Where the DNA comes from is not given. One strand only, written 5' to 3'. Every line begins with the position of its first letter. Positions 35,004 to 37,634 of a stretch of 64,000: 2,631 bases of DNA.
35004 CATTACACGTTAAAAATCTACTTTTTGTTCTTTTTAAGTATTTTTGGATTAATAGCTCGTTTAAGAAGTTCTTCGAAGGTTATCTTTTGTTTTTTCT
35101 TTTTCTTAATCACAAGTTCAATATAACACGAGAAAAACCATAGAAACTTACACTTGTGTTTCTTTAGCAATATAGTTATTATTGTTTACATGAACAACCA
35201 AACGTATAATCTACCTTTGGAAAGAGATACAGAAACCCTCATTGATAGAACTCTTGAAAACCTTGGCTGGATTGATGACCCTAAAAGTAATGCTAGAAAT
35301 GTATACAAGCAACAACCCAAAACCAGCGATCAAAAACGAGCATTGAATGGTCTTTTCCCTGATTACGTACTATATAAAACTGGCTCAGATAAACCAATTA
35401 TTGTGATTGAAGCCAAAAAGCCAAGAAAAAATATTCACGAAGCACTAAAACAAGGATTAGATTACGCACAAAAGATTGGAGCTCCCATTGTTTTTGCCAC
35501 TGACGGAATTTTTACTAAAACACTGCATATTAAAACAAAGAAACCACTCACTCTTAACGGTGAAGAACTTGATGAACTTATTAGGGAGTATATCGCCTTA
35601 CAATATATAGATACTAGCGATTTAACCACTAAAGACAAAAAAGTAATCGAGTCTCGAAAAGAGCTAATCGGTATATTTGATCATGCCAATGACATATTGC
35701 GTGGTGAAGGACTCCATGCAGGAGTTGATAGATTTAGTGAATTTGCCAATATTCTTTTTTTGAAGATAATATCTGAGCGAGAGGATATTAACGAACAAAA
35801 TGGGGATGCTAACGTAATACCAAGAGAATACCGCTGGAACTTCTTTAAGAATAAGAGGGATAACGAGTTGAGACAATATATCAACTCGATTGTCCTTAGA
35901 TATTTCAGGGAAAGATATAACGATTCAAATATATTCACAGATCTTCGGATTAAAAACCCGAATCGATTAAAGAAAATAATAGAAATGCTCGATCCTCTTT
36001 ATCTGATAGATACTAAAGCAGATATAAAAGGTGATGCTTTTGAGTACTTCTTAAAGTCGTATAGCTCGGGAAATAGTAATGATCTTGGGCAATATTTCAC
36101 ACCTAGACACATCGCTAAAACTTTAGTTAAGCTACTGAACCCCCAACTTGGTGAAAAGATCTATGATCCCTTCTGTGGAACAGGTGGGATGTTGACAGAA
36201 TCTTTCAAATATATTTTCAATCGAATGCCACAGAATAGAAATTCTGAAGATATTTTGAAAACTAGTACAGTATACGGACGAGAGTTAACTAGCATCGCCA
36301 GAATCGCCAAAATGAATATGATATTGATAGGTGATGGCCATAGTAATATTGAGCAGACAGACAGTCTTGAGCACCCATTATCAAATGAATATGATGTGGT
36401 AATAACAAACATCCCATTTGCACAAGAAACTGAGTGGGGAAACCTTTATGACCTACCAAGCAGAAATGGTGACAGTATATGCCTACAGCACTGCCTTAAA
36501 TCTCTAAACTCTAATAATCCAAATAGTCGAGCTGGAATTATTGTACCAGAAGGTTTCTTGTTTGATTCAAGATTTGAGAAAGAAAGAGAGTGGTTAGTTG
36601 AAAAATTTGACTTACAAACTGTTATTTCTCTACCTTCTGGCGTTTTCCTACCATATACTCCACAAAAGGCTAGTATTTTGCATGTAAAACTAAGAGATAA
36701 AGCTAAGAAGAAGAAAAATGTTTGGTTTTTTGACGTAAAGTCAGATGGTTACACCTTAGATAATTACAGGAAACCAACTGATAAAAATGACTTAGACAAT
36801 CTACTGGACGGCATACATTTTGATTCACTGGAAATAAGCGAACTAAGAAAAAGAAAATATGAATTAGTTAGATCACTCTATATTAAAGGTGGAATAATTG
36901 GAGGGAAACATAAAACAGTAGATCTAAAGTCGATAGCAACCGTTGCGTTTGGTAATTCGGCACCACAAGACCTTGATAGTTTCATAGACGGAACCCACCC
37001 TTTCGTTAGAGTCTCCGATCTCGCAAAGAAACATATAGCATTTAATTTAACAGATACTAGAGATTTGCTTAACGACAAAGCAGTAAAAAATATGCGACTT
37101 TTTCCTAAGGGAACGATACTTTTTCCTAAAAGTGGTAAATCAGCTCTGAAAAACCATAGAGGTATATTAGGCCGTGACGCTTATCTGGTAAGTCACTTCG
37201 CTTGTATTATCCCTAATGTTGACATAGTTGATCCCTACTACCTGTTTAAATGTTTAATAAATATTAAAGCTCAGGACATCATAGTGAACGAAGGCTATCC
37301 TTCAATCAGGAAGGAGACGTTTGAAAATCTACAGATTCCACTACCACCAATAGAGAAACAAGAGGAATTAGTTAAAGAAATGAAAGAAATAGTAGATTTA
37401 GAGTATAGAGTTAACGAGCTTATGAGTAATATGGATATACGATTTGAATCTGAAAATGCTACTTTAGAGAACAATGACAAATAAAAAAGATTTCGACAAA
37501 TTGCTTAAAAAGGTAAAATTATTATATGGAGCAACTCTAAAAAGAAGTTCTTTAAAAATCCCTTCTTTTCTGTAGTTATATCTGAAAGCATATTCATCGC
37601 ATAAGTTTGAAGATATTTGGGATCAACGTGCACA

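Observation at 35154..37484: Single-chain Type IIG-like R-M-S enzyme inserted into a surface-glycan gene cluster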

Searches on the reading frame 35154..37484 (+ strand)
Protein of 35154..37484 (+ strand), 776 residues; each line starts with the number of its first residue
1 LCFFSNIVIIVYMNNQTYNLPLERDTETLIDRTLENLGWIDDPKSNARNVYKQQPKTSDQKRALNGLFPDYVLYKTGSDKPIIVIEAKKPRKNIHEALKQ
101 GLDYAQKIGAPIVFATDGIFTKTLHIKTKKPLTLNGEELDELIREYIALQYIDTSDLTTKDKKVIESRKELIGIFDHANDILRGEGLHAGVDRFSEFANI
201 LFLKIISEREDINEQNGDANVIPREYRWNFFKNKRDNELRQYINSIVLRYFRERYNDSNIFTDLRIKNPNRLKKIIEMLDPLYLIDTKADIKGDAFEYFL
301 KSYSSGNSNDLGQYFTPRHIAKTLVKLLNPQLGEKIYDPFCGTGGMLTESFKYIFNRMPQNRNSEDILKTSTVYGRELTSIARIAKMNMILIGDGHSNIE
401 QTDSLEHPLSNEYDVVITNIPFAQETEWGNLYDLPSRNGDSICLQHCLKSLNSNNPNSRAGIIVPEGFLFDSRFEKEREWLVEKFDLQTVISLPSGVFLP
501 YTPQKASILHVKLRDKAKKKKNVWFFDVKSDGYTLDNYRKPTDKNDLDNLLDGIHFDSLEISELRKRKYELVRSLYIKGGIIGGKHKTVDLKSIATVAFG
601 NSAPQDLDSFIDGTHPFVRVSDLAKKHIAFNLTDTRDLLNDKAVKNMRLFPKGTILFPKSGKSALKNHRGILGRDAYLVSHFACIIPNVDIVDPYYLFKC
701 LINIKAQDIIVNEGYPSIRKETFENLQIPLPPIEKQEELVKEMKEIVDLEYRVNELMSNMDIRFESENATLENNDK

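Call 3: search_protein_families(library=pfam, proteins=[window:35154-37484:+], max_evalue=0.01)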
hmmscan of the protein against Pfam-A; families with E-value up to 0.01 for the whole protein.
window:35154-37484:+ (776 aa): 7 families
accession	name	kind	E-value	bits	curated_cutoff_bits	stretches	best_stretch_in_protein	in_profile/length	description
PF02384.22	N6_Mtase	-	3.6e-46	158.4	20.4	1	289-553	3-271/311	N-6 DNA Methylase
PF01420.25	Methylase_S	-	4.8e-11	43.6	22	1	587-748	5-154/168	Type I restriction modification DNA specificity domain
PF01170.24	UPF0020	-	1.1e-09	38.7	22.3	1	319-426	15-135/197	RMKL-like, methyltransferase domain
PF04313.20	HSDR_N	-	2.9e-08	34.3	25.1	1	46-119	110-185/198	Type I restriction enzyme R protein N terminus (HSDR_N)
PF13588.12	HSDR_N_2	-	1.2e-05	25.8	25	1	69-130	39-100/110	Type I restriction enzyme R protein N terminus (HSDR_N)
PF12161.14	HsdM_N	-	0.00014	23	24.5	1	178-278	8-134/135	HsdM N-terminal domain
PF11599.14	AviRa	-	0.00065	19.7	25.7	0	374-431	124-183/232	RRNA methyltransferase AviRa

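Call 4: search_protein_families(library=ncbifam, proteins=[window:35154-37484:+], max_evalue=0.01)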
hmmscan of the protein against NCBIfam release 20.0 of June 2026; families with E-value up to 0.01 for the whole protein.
window:35154-37484:+ (776 aa): 7 families
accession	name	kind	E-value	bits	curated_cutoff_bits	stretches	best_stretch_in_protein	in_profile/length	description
NF047738.1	antiphage_MADS2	equivalog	3.6e-33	114.8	720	2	156-412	162-428/654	methylation-associated defense system DNA methyltransferase MAD2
TIGR00497.1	hsdM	equivalog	1.2e-14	53.9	242.75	1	268-534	153-435/515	type I restriction-modification system subunit M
NF046051.1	restrict_EcoAI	equivalog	1.6e-10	40.1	550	1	25-163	5-143/768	EcoAI/FtnUII family type I restriction enzme subunit R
TIGR02987.1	met_A_Alw26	exception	2.7e-09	36.3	353.5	1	311-423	3-123/523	Alw26I/Eco31I/Esp3I family type II restriction adenine-specific DNA-methyltransferase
NF008521.0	PRK11448.1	equivalog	1.7e-06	26.4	729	1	23-109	233-321/1123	type I restriction-modification system endonuclease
NF033452.1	BREX_1_MTaseX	exception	3.4e-05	21.9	500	1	385-527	480-629/1210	BREX-1 system adenine-specific DNA-methyltransferase PglX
TIGR01177.1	TIGR01177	hypoth_equivalog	5.9e-05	22.5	316.55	1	319-349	169-199/330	TIGR01177 family methyltransferase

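Call 5: search_protein_families(library=padloc, proteins=[window:35154-37484:+], max_evalue=0.01)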
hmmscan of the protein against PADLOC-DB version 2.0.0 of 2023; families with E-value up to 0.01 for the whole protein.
window:35154-37484:+ (776 aa): 87 families (the best 25 are shown)
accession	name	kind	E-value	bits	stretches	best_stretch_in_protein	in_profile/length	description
PDLC03021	MTase_I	-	1.7e-76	256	1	176-555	8-416/491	Type I methyltransferase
PDLC03026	MTase_I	-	2.9e-59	199.5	1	179-557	14-400/487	Type I methyltransferase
PDLC04134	mad2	-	6.7e-48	161.7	1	61-552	34-482/492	mads_2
PDLC03025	MTase_I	-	2.3e-44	150.1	1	176-530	8-385/569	Type I methyltransferase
PDLC03018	MTase_I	-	2.6e-41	139.9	3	75-369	76-365/749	Type I methyltransferase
PDLC03317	MTase_II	-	7e-33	112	1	72-512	50-529/831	Type II methyltransferase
PDLC03218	MTase_II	-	2.9e-29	100.1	1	260-552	216-521/532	Type II methyltransferase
PDLC03030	MTase_I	-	1.5e-28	97.7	2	70-408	89-437/670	Type I methyltransferase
PDLC03318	MTase_II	-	3.3e-28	96.5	2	167-416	199-470/723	Type II methyltransferase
PDLC03036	MTase_I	-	1.4e-27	94.4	1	283-528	187-443/635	Type I methyltransferase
PDLC03027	MTase_I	-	3.6e-27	93.2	1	178-552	15-404/810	Type I methyltransferase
PDLC03031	MTase_I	-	7.7e-27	91.9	1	289-427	162-300/834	Type I methyltransferase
PDLC03038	MTase_I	-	3.8e-25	85.9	2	272-515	129-382/896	Type I methyltransferase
PDLC03034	MTase_I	-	4.1e-25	86.1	2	79-363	107-377/672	Type I methyltransferase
PDLC03035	MTase_I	-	1.6e-21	74.5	1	271-423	134-285/653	Type I methyltransferase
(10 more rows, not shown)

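Call 9: search_solved_structures(query=window:35154-37484:+, max_evalue=0.001, show_alignments=2)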
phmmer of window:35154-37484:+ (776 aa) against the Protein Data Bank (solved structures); distinct sequences matched with E-value up to 0.001: 14.
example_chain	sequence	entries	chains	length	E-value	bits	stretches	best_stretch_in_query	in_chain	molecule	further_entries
2okc_A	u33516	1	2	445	2.2e-40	141.9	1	182-548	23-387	Type I restriction enzyme StySJI M protein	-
5ybb_A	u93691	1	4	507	3.8e-37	131.1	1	168-528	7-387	Type I restriction-modification system methyltransferase subunit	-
3ufb_A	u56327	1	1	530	7.2e-36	126.9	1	295-552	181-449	Type I restriction-modification system methyltransferase subunit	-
7eew_A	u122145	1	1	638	2.3e-25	92.2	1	264-543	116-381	Type I restriction-modification system methyltransferase subunit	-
2y7c_B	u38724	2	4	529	2.7e-25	91.9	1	192-512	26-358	TYPE I RESTRICTION ENZYME ECOKI M PROTEIN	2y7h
2ar0_A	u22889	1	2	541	2.8e-25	91.9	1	192-512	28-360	Type I restriction enzyme EcoKI M protein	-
7vru_A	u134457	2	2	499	4.5e-25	91.2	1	286-518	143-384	Site-specific DNA-methyltransferase (adenine-specific)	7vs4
7vru_B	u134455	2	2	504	1.7e-19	72.8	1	222-527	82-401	Site-specific DNA-methyltransferase (adenine-specific)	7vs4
3khk_A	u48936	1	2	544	1.3e-17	66.5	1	289-563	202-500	Type I restriction-modification system methylation subunit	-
7bst_D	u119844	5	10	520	4.7e-13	51.5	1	271-529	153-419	Type I restriction enzyme EcoR124II M protein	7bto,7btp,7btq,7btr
3lkd_A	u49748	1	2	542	2.3e-12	49.2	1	277-531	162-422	Type I restriction-modification system methyltransferase subunit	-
1yf2_A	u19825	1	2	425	3.8e-09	38.6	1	587-747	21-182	Type I restriction-modification enzyme, S subunit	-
5ybb_D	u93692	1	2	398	3.8e-05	25.3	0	634-756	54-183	Restriction endonuclease S subunits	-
3okg_A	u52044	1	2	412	4.3e-05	25.1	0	634-756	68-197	Restriction endonuclease S subunits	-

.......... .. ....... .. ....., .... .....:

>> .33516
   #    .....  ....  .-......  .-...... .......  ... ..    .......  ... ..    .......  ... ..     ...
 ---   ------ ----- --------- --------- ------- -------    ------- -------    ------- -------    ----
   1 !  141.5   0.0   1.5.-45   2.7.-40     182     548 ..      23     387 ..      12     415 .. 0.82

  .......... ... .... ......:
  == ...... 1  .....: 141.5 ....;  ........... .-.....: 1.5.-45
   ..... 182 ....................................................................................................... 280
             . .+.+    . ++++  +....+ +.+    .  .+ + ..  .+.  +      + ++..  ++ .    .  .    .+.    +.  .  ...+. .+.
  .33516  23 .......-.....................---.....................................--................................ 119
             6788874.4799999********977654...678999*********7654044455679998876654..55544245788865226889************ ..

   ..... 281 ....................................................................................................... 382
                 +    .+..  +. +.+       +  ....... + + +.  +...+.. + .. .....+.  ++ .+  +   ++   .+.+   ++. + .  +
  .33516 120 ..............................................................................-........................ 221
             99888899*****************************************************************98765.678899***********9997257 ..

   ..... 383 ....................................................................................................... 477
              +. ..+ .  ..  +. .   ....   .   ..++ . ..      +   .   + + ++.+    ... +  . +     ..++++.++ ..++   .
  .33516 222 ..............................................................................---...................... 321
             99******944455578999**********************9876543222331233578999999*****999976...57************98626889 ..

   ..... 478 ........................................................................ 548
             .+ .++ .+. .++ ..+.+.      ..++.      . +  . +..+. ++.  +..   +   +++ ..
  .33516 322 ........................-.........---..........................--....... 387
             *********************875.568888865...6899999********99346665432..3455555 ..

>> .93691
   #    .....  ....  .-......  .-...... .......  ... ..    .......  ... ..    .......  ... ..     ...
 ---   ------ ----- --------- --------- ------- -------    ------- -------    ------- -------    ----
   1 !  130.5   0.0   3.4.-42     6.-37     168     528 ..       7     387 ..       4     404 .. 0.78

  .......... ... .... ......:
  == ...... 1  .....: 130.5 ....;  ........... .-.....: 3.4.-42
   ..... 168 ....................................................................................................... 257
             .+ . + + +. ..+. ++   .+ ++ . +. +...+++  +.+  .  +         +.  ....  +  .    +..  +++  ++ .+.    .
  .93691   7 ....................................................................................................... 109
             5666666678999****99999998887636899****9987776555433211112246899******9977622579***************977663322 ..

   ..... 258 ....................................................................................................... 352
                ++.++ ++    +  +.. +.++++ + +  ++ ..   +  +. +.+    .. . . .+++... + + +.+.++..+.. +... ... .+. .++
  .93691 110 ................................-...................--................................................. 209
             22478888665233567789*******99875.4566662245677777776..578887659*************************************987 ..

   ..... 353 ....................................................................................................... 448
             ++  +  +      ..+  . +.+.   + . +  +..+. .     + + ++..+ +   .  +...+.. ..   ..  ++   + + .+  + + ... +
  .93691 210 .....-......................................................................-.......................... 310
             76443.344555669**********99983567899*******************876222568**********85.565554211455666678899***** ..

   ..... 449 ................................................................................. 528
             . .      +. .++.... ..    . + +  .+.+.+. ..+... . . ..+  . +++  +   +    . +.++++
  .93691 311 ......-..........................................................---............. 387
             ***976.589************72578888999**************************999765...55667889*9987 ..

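Call 11: find_homologous_proteins(query=window:35190-37484:+, max_evalue=1e-10)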
Query window:35190-37484:+ (764 aa): 3785 proteins with E <= 1e-10 among 8000 candidates; the best 120 are listed.
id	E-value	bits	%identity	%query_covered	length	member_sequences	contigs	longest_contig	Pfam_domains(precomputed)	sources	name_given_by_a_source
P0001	0.0e+0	1737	100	100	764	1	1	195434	PF04313.21,PF02384.23,PF01170.25,PF13588.13,PF01420.26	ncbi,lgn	-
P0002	0.0e+0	1449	83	98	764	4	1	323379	PF04313.21,PF02384.23,PF01170.25,PF13588.13,PF01420.26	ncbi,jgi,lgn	ncbi:MAG: N-6 DNA methylase [Patescibacteria group bacterium]|jgi:type I restriction enzyme M protei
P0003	0.0e+0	1381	79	99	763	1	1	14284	PF11599.15,PF04313.21,PF02384.23,PF01170.25,PF13588.13,PF01420.26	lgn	-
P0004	0.0e+0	1297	74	98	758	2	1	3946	PF04313.21,PF02384.23,PF01170.25,PF01420.26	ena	-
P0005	0.0e+0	1200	68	98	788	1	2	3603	PF04313.21,PF02384.23,PF07669.18,PF01170.25,PF01420.26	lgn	-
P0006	0.0e+0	1153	66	98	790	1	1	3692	PF02384.23,PF01170.25,PF13588.13,PF01420.26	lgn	-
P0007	0.0e+0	1119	65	98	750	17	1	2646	PF04313.21,PF02384.23,PF07669.18,PF01170.25,PF01420.26,PF12161.15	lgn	-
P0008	0.0e+0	1055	62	98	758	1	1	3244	PF04313.21,PF02384.23,PF01170.25,PF13588.13,PF01420.26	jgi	-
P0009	0.0e+0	1042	61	97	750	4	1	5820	PF02384.23,PF01170.25,PF01420.26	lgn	-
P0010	0.0e+0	1038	60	98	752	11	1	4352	PF02384.23,PF01170.25,PF01420.26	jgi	-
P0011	0.0e+0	1038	60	97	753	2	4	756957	PF04313.21,PF02384.23,PF01170.25,PF01420.26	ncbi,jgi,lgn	-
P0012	0.0e+0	1033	60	97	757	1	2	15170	PF02384.23,PF01170.25,PF01420.26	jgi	-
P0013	0.0e+0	1033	60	97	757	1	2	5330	PF02384.23,PF01170.25,PF01420.26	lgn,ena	-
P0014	0.0e+0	1033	60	97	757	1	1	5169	PF02384.23,PF01170.25,PF01420.26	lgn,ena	-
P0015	0.0e+0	1025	61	98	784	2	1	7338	PF04313.21,PF02384.23,PF01170.25,PF13588.13,PF01420.26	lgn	-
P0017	1.4e-229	782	49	97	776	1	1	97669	PF04313.21,PF02384.23,PF07669.18,PF01170.25,PF01420.26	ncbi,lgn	-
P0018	1.7e-229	782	49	97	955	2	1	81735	PF04313.21,PF02384.23,PF07669.18,PF01170.25,PF13588.13,PF01420.26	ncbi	-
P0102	2.1e-192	659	45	95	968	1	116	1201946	PF04313.21,PF02384.23,PF07669.18,PF01170.25,PF13588.13,PF01420.26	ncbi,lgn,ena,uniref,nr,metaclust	ncbi:hypothetical protein HMPREF1083_02457 [[Clostridium] clostridioforme 90A6]|uniref:site-specific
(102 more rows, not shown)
